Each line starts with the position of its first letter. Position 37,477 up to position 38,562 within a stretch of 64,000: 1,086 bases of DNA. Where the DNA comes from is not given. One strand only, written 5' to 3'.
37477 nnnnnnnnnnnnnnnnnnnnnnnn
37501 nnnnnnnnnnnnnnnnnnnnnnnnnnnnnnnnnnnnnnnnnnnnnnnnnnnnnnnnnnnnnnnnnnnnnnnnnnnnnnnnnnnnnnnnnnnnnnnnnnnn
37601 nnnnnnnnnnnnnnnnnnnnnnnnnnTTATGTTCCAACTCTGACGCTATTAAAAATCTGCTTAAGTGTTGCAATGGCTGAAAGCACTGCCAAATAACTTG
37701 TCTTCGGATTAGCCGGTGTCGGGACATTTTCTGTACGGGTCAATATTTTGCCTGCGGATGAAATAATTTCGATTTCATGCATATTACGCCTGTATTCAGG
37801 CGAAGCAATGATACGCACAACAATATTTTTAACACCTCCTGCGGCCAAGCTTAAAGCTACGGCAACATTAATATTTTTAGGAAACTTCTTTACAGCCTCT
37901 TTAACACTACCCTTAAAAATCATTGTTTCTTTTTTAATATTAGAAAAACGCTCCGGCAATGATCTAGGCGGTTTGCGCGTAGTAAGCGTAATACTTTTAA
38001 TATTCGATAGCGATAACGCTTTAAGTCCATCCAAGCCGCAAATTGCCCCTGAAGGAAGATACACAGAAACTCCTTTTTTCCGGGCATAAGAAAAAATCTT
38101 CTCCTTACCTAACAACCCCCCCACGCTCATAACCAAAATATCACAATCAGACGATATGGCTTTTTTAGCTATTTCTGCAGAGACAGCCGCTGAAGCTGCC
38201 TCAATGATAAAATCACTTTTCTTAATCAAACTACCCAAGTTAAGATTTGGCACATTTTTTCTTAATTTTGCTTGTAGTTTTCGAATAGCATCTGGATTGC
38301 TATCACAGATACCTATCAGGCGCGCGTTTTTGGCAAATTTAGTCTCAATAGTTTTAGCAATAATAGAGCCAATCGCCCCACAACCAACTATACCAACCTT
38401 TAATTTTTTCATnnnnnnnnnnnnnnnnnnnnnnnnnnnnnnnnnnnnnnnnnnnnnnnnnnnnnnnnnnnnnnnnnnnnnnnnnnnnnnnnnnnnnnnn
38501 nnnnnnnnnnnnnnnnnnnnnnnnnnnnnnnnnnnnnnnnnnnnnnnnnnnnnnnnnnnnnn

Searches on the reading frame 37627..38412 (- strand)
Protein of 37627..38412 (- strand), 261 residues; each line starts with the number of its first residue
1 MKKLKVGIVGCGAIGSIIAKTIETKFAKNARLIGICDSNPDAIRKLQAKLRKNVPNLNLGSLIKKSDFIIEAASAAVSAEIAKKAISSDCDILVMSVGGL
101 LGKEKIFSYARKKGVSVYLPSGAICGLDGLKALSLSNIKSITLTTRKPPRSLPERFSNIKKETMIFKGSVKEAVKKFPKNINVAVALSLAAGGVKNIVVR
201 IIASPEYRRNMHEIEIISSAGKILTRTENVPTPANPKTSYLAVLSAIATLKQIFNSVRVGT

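Call 13: search_protein_families(library=pfam, proteins=[window:37627-38412:-])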
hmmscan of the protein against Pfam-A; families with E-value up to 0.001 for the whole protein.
window:37627-38412:- (261 aa): 6 families
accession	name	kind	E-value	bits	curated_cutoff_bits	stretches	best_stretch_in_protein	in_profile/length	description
PF01958.23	Asp_DH_C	-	5.9e-32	110.2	27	1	159-247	1-89/89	Aspartate dehydrogenase, C-terminal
PF03447.22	NAD_binding_3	-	5.5e-16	59.8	24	1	10-120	1-116/116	Homoserine dehydrogenase, NAD binding domain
PF03435.24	Sacchrp_dh_NADP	-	3.8e-05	24.5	25.1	1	6-97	1-100/129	Saccharopine dehydrogenase NADP binding domain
PF03807.23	F420_oxidored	-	4.5e-05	24.4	21.6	1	5-87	1-81/94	NADP oxidoreductase coenzyme F420-dependent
PF01118.30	Semialdhyde_dh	-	0.00074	20.3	26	0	5-92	1-93/121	Semialdehyde dehydrogenase, NAD binding domain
PF01408.29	GFO_IDH_MocA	-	0.0008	20.5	24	0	4-94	1-91/120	Oxidoreductase family, NAD-binding Rossmann fold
